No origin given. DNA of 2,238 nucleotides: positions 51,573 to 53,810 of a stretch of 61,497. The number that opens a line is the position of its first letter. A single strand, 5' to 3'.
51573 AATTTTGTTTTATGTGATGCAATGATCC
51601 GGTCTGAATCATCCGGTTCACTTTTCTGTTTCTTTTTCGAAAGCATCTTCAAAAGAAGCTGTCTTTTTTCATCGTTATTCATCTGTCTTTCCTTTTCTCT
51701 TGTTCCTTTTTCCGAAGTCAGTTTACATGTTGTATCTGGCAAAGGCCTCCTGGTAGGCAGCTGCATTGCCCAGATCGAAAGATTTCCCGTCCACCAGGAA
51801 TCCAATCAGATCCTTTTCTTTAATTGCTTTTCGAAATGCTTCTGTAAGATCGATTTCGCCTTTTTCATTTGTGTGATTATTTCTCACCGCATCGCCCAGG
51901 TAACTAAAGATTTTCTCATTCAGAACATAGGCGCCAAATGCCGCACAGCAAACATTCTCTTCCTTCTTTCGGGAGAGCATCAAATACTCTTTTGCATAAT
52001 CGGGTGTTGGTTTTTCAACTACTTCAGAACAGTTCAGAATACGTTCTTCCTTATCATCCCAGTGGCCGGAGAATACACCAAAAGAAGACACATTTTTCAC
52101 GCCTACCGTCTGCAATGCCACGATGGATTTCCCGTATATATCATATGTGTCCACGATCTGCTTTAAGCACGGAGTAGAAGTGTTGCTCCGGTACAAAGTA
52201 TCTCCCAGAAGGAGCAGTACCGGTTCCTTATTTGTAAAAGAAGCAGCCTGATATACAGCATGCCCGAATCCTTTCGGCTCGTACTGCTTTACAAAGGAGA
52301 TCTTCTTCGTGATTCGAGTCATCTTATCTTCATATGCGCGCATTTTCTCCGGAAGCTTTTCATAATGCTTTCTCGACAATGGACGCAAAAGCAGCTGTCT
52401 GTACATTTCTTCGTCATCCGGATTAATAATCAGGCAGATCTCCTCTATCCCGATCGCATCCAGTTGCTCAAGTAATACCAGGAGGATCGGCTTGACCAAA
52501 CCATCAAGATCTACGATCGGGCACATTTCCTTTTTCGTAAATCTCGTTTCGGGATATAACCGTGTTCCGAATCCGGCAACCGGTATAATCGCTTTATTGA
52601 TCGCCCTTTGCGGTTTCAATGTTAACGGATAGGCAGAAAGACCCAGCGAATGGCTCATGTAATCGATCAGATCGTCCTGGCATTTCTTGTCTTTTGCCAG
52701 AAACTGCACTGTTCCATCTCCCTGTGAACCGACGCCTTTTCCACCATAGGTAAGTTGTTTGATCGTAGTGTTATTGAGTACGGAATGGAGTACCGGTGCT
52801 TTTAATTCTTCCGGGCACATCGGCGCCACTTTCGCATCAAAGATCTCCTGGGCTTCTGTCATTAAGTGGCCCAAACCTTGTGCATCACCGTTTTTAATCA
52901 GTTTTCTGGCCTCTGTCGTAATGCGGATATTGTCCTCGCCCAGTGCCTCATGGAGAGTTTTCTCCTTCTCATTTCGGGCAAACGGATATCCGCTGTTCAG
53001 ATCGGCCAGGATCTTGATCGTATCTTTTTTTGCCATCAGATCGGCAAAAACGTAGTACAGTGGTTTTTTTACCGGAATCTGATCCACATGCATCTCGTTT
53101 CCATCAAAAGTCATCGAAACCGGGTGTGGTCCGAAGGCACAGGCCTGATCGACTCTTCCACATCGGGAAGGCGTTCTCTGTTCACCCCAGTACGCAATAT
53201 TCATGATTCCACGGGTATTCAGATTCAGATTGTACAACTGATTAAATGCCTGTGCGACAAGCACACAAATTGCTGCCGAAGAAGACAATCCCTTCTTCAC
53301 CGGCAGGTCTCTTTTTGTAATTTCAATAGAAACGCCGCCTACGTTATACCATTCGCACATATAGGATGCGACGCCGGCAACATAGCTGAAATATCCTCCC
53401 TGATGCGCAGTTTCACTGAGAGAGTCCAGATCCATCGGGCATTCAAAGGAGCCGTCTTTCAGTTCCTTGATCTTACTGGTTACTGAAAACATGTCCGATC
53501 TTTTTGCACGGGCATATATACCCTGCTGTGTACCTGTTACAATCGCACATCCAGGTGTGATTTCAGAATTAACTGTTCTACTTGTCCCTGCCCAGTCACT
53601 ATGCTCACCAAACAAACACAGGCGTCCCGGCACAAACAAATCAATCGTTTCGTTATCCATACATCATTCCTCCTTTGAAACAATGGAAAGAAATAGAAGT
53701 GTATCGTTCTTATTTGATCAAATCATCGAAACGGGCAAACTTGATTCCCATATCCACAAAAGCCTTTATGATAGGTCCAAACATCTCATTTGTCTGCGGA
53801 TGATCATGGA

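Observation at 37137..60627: Compact glyco-NRPS gene cluster combining peptide assembly, sugar activation, two glycosyltransferases, a NodB-type deacetylase and a dedicated exporter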

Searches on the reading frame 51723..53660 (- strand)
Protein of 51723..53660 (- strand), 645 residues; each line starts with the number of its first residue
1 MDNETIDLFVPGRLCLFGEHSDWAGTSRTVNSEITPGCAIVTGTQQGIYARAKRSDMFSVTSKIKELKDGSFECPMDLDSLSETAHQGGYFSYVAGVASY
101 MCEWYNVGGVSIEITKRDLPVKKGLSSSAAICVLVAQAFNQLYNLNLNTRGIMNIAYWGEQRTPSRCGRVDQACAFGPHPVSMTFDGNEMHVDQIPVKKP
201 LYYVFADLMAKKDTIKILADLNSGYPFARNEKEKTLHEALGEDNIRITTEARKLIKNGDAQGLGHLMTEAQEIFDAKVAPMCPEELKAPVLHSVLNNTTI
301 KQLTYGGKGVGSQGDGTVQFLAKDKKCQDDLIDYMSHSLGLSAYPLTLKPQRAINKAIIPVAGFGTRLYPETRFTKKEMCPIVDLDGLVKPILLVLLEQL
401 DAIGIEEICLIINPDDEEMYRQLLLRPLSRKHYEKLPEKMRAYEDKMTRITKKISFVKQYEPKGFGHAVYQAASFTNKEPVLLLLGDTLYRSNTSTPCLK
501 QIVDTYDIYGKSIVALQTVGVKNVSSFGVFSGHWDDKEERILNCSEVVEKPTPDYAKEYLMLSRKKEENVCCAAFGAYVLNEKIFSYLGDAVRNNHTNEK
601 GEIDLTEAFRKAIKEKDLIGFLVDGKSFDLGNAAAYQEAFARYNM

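Call 3: search_protein_families(library=pfam, proteins=[window:51723-53660:-])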
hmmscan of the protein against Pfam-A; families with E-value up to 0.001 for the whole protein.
window:51723-53660:- (645 aa): 2 families
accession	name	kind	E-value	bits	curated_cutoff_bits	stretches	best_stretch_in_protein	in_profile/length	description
PF00483.29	NTP_transferase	-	2.1e-21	77.1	21.2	1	356-643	1-242/245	Nucleotidyl transferase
PF00288.32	GHMP_kinases_N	-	9.7e-14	51.8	22.3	1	93-176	2-85/87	GHMP kinases N terminal domain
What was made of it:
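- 51723..53660 (-): Fusion of a GalK-family sugar-1-kinase with a GalU-type UTP:sugar-1-phosphate uridylyltransferase. It would supply UDP-sugar from free sugar and is a lineage-specific accessory. GHMP_kinases_N 9.7e-14 and NTP_transferase 2.1e-21 (call 3).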

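Call 9: search_protein_families(library=ncbifam, proteins=[window:51723-53660:-])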
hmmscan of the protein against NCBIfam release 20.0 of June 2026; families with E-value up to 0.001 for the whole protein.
window:51723-53660:- (645 aa): 23 families
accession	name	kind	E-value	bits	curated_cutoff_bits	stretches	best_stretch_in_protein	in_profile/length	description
TIGR01099.1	galU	equivalog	1.9e-46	158.8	326.8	1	354-639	1-261/261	UTP--glucose-1-phosphate uridylyltransferase GalU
NF009928.0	PRK13389.1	equivalog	2.1e-24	86.2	548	1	353-644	7-280/302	UTP--glucose-1-phosphate uridylyltransferase GalU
TIGR03992.1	Arch_glmU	subfamily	1.1e-19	70.7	292.1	2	438-632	58-216/393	bifunctional sugar-1-phosphate nucleotidylyltransferase/acetyltransferase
NF007516.0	PRK10122.1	equivalog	1.3e-18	67.1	534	1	356-644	5-277/297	UTP--glucose-1-phosphate uridylyltransferase GalF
TIGR01208.1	rmlA_long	equivalog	1.6e-18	66.7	320.25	1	356-634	1-225/353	glucose-1-phosphate thymidylyltransferase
TIGR00549.1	mevalon_kin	equivalog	3.5e-18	66.1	163.05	1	11-275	2-238/276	mevalonate kinase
TIGR01105.1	galF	equivalog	3e-17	62.7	659.2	1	356-645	5-278/297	GalU regulator GalF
NF003006.0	PRK03817.1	equivalog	1.7e-15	56.8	443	1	10-277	6-250/352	galactokinase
NF003705.0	PRK05322.1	equivalog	1.5e-14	53.5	385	1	6-239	20-238/388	galactokinase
NF003472.0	PRK05101.1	equivalog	6.4e-14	51.7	499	1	8-215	23-219/382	galactokinase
NF003036.0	PRK03926.1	equivalog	9.1e-14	51.2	403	1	10-329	6-274/302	mevalonate kinase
TIGR00131.1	gal_kin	equivalog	1.2e-13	50.7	226.65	1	4-213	16-216/388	galactokinase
TIGR01207.1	rmlA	equivalog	3.5e-13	49.3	360.65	2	356-424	1-64/286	glucose-1-phosphate thymidylyltransferase RfbA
NF041313.1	UDPGP_AglF_Halo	equivalog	4.3e-13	49.3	400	2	442-639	63-230/234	UTP--glucose-1-phosphate uridylyltransferase AglF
NF041173.1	Sug_nt_acttase_Thmprot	equivalog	5.3e-10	38.8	600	1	356-620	2-204/405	bifunctional sugar-1-phosphate nucleotidylyltransferase/acetyltransferase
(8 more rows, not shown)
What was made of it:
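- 51723..53660 (-): GalU TIGR01099 1.9e-46, below cut-off (call 9).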

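Call 10: find_encoding_contigs(protein=window:51723-53660:-, flank=10000, max_places=10)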
Protein window:51723-53660:- (645 aa): 20 contigs read that carry it; 10 places shown.
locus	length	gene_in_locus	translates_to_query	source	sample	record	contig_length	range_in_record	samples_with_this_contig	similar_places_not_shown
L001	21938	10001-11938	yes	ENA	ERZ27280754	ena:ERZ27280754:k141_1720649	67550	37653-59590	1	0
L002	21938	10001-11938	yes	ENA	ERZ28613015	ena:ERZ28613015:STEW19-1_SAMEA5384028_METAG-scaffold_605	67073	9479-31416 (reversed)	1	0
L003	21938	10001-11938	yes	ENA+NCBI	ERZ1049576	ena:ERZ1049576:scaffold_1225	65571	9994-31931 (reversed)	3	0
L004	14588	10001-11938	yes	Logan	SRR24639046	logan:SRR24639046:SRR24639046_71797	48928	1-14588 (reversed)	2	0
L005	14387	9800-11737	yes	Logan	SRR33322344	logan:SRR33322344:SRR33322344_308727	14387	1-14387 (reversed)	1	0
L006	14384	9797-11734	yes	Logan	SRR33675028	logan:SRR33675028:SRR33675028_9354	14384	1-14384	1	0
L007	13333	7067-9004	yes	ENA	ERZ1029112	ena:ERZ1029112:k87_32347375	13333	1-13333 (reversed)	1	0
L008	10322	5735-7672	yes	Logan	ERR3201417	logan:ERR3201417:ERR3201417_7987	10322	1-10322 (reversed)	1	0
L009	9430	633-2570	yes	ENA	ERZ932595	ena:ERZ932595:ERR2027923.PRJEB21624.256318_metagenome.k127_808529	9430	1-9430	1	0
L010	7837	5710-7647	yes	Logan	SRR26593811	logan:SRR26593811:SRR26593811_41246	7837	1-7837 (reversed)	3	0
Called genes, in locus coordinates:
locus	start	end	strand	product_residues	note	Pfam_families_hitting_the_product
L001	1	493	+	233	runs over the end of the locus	PF02463:SMC_N (faint), PF00005:ABC_tran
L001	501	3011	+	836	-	PF12704:MacB_PCD, PF02687:FtsX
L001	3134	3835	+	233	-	PF00975:Thioesterase, PF12697:Abhydrolase_6, PF03959:FSH1 (weak), PF12146:Hydrolase_4 (weak)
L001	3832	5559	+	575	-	PF00664:ABC_membrane, PF00005:ABC_tran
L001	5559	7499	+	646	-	PF00664:ABC_membrane, PF00005:ABC_tran, PF02463:SMC_N (faint)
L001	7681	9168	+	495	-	PF03033:Glyco_transf_28 (weak), PF00201:UDPGT, PF06722:EryCIII-like_C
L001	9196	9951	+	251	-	PF01522:Polysacc_deac_1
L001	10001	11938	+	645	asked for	PF00288:GHMP_kinases_N, PF00483:NTP_transferase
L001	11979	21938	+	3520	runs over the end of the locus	PF00668:Condensation, PF00501:AMP-binding, PF00550:PP-binding, PF13193:AMP-binding_C, PF00668:Condensation, PF00501:AMP-binding, PF13193:AMP-binding_C, PF00550:PP-binding, +3 more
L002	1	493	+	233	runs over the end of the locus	PF02463:SMC_N (faint), PF00005:ABC_tran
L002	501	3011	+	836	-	PF12704:MacB_PCD, PF02687:FtsX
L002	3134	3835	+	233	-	PF00975:Thioesterase, PF12697:Abhydrolase_6, PF03959:FSH1 (weak), PF12146:Hydrolase_4 (faint)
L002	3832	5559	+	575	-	PF00664:ABC_membrane, PF00005:ABC_tran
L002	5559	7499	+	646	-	PF00664:ABC_membrane, PF00005:ABC_tran, PF02463:SMC_N (faint)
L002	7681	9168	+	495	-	PF03033:Glyco_transf_28 (weak), PF00201:UDPGT, PF06722:EryCIII-like_C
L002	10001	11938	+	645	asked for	PF00288:GHMP_kinases_N, PF00483:NTP_transferase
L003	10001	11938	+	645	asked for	PF00288:GHMP_kinases_N, PF00483:NTP_transferase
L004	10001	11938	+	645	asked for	PF00288:GHMP_kinases_N, PF00483:NTP_transferase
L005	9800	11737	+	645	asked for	PF00288:GHMP_kinases_N, PF00483:NTP_transferase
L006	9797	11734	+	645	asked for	PF00288:GHMP_kinases_N, PF00483:NTP_transferase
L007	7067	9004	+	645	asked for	PF00288:GHMP_kinases_N, PF00483:NTP_transferase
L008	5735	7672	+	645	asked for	PF00288:GHMP_kinases_N, PF00483:NTP_transferase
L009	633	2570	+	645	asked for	PF00288:GHMP_kinases_N, PF00483:NTP_transferase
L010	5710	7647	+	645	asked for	PF00288:GHMP_kinases_N, PF00483:NTP_transferase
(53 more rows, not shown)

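Call 11: find_homologous_proteins(query=window:51723-53660:-)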
Query window:51723-53660:- (645 aa): 8000 proteins with E <= 0.001 among 8000 candidates; the best 120 are listed.
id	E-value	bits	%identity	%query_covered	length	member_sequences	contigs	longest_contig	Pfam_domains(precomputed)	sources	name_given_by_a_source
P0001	0.0e+0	1484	100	100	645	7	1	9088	PF00483.30,PF00288.33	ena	-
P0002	0.0e+0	1306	86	100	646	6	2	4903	PF00483.30,PF00288.33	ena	-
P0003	0.0e+0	1300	86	100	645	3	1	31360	PF00483.30,PF00288.33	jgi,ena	-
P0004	0.0e+0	1279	85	100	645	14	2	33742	PF00483.30,PF00288.33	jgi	-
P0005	0.0e+0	1249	83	100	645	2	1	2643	PF00483.30,PF00288.33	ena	-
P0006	0.0e+0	1241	82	100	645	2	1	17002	PF00483.30,PF00288.33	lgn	-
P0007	0.0e+0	1091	73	98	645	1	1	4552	PF00483.30,PF00288.33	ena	-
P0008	0.0e+0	1091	72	99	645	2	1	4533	PF00483.30,PF00288.33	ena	-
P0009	0.0e+0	1082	73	98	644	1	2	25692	PF00483.30,PF00288.33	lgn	-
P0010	0.0e+0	1046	69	99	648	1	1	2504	PF00483.30,PF00288.33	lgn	-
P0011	1.0e-286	970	89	73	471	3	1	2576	PF00483.30,PF00288.33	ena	-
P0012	1.6e-286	970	65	100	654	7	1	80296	PF00483.30,PF00288.33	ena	-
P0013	1.7e-284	963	65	100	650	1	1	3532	PF00483.30,PF00288.33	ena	-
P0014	2.5e-280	949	63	100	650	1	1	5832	PF00483.30,PF00288.33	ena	-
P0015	2.7e-277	939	63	99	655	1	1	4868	PF00483.30,PF00288.33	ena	-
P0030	3.6e-270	916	60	100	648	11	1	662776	PF00483.30,PF00288.33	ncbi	-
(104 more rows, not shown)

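Call 12: find_encoding_contigs(protein=P0012, flank=10000, max_places=2)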
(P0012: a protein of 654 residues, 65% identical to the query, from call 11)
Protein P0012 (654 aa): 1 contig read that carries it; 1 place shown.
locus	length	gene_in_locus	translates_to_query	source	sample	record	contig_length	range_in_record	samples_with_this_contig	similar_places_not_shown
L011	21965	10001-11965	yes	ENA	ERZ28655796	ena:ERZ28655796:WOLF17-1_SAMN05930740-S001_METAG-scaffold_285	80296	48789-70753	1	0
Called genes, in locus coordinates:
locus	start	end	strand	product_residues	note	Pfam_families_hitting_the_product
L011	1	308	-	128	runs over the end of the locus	-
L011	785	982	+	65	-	-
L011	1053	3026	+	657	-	-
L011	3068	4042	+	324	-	-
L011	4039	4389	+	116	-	PF00903:Glyoxalase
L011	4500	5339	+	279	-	PF02397:Bac_transf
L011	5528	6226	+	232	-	PF01073:3Beta_HSD, PF01370:Epimerase, PF04321:RmlD_sub_bind, PF13460:NAD_binding_10, PF16363:GDP_Man_Dehyd (weak)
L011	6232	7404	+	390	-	PF04464:Glyphos_transf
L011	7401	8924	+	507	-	PF01210:NAD_Gly3P_dh_N, PF03446:NAD_binding_2 (weak), PF03807:F420_oxidored, PF10727:Rossmann-like (weak), PF07479:NAD_Gly3P_dh_C, PF20618:GPD_NAD_C_bact, PF01467:CTP_transf_like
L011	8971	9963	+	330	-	PF00535:Glycos_transf_2, PF10111:Glyco_tranf_2_2, PF13641:Glyco_tranf_2_3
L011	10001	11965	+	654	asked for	PF00288:GHMP_kinases_N, PF00483:NTP_transferase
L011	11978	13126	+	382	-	PF04464:Glyphos_transf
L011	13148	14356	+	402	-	PF13439:Glyco_transf_4, PF13579:Glyco_trans_4_4, PF00534:Glycos_transf_1, PF13692:Glyco_trans_1_4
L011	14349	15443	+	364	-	PF00534:Glycos_transf_1, PF13692:Glyco_trans_1_4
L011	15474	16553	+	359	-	PF14307:Glyco_tran_WbsX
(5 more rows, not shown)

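Call 13: find_encoding_contigs(protein=P0030, flank=10000, max_places=2)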
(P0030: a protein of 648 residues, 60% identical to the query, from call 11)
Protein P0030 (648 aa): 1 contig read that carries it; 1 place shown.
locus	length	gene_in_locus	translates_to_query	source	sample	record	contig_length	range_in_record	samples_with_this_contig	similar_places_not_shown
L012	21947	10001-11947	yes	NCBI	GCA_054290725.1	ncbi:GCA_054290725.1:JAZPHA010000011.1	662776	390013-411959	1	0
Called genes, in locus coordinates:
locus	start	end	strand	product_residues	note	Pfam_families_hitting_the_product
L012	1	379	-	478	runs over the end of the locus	-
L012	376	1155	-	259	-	PF03706:LPG_synthase_TM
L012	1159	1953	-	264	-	PF00535:Glycos_transf_2, PF13641:Glyco_tranf_2_3 (weak)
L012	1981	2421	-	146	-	PF04138:GtrA_DPMS_TM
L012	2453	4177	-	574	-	PF02878:PGM_PMM_I, PF02879:PGM_PMM_II, PF02880:PGM_PMM_III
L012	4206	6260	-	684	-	PF13632:Glyco_trans_2_3 (faint), PF13506:Glyco_transf_21 (faint), PF00535:Glycos_transf_2, PF10111:Glyco_tranf_2_2 (faint), PF13641:Glyco_tranf_2_3, PF00535:Glycos_transf_2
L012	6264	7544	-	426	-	PF01183:Glyco_hydro_25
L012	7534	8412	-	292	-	PF00483:NTP_transferase, PF12804:NTP_transf_3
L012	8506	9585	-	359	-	PF01073:3Beta_HSD, PF01370:Epimerase, PF02719:Polysacc_synt_2, PF04321:RmlD_sub_bind, PF07993:NAD_binding_4, PF16363:GDP_Man_Dehyd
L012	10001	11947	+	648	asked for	PF00288:GHMP_kinases_N, PF00483:NTP_transferase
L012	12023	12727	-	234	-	PF13641:Glyco_tranf_2_3, PF00535:Glycos_transf_2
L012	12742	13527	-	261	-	-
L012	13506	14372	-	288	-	-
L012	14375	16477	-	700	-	PF00535:Glycos_transf_2, PF10111:Glyco_tranf_2_2 (faint)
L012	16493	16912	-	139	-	PF08769:Spo0A_C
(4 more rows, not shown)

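Call 14: find_encoding_contigs(protein=P0009, flank=10000, max_places=2)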
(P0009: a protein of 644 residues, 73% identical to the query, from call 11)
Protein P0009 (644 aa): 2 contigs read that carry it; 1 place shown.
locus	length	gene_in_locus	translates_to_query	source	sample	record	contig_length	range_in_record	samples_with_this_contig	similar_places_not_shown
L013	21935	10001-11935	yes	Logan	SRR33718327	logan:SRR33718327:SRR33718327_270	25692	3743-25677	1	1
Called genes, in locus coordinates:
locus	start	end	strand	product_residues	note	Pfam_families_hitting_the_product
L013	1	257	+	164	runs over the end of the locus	PF02572:CobA_CobO_BtuR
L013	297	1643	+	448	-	PF06808:DctM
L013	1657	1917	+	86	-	-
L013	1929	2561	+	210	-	PF02397:Bac_transf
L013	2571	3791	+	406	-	PF02655:ATP-grasp_3, PF02222:ATP-grasp (weak), PF07478:Dala_Dala_lig_C, PF13535:ATP-grasp_4, PF18603:LAL_C2 (weak)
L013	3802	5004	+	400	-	PF13439:Glyco_transf_4 (faint), PF00534:Glycos_transf_1, PF13692:Glyco_trans_1_4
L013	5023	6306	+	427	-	-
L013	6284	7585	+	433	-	-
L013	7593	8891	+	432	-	PF01943:Polysacc_synt, PF13440:Polysacc_synt_3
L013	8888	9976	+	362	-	PF00535:Glycos_transf_2, PF10111:Glyco_tranf_2_2, PF13641:Glyco_tranf_2_3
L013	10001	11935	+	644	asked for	PF00288:GHMP_kinases_N, PF00483:NTP_transferase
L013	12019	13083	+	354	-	PF01370:Epimerase, PF02719:Polysacc_synt_2, PF04321:RmlD_sub_bind (weak), PF05368:NmrA, PF01073:3Beta_HSD, PF13460:NAD_binding_10, PF16363:GDP_Man_Dehyd, PF08485:Polysacc_syn_2C, +1 more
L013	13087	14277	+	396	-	PF02350:Epimerase_2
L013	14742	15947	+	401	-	PF13439:Glyco_transf_4 (weak), PF00534:Glycos_transf_1, PF13692:Glyco_trans_1_4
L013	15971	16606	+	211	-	PF02397:Bac_transf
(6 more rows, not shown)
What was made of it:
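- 51723..53660 (-): Homologues at 73% identity or less lie in polysaccharide loci (calls 12-14).
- The kinase/NT gene family normally serves polysaccharide loci (calls 12-14). Kinase/NT homologues at 60-73% identity lie in capsule- or teichoic-acid-type loci (calls 12-14).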

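Call 18: find_encoding_contigs(protein=P0004, flank=10000, max_places=2)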
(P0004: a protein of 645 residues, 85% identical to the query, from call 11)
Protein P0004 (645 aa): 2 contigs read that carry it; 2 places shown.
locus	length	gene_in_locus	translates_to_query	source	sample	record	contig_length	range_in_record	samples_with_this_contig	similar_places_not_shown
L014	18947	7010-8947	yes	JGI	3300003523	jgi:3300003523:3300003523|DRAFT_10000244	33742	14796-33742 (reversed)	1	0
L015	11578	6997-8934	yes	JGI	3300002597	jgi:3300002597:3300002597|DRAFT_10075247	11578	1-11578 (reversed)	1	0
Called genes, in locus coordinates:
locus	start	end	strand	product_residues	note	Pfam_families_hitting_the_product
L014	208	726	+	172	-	-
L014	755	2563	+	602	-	PF00664:ABC_membrane, PF00005:ABC_tran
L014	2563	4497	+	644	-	PF00664:ABC_membrane, PF00005:ABC_tran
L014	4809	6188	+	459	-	PF00201:UDPGT, PF06722:EryCIII-like_C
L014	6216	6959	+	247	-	PF01522:Polysacc_deac_1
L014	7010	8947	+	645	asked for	PF00288:GHMP_kinases_N, PF00483:NTP_transferase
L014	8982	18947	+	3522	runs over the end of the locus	PF00668:Condensation, PF00501:AMP-binding, PF00550:PP-binding, PF13193:AMP-binding_C, PF00668:Condensation, PF00501:AMP-binding, PF13193:AMP-binding_C, PF00550:PP-binding, +5 more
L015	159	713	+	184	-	-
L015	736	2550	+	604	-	PF00664:ABC_membrane, PF00005:ABC_tran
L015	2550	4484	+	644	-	PF00664:ABC_membrane, PF00005:ABC_tran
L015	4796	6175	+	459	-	PF00201:UDPGT, PF06722:EryCIII-like_C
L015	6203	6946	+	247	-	PF01522:Polysacc_deac_1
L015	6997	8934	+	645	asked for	PF00288:GHMP_kinases_N, PF00483:NTP_transferase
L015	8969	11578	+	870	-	?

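Call 19: find_encoding_contigs(protein=P0003, flank=10000, max_places=2)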
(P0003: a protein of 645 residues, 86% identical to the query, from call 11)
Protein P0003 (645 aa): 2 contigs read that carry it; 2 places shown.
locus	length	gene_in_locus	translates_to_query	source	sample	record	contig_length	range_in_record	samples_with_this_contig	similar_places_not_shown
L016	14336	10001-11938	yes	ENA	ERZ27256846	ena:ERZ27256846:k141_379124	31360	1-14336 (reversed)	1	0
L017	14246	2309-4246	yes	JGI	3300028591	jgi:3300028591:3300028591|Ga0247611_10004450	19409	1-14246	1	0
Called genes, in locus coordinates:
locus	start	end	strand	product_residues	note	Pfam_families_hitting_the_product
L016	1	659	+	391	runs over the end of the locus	-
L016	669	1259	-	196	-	-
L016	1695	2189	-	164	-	PF13560:HTH_31 (weak)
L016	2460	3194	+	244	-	PF14014:DUF4230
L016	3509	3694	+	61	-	-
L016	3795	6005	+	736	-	PF03412:Peptidase_C39, PF00664:ABC_membrane, PF02463:SMC_N, PF00005:ABC_tran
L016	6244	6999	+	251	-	PF00975:Thioesterase, PF12697:Abhydrolase_6 (weak)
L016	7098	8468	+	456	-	PF03033:Glyco_transf_28 (weak), PF00201:UDPGT, PF06722:EryCIII-like_C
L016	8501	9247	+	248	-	PF01522:Polysacc_deac_1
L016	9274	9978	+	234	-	PF00975:Thioesterase, PF12697:Abhydrolase_6 (weak)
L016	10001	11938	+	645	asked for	PF00288:GHMP_kinases_N, PF00483:NTP_transferase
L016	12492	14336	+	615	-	?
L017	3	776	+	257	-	?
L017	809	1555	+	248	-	PF01522:Polysacc_deac_1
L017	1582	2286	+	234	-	PF00975:Thioesterase, PF12697:Abhydrolase_6 (weak)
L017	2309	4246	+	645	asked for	PF00288:GHMP_kinases_N, PF00483:NTP_transferase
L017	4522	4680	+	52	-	-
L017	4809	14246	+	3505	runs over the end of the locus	PF00668:Condensation, PF00501:AMP-binding, PF13193:AMP-binding_C, PF00550:PP-binding, PF00668:Condensation, PF00501:AMP-binding, PF13193:AMP-binding_C, PF00550:PP-binding, +4 more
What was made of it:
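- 51723..53660 (-): Homologues at 85-86% lie in this NRPS context (calls 18, 19).
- GT1a-CE4-kinase/NT-NRPS recurs in L014-L017 (calls 18, 19).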
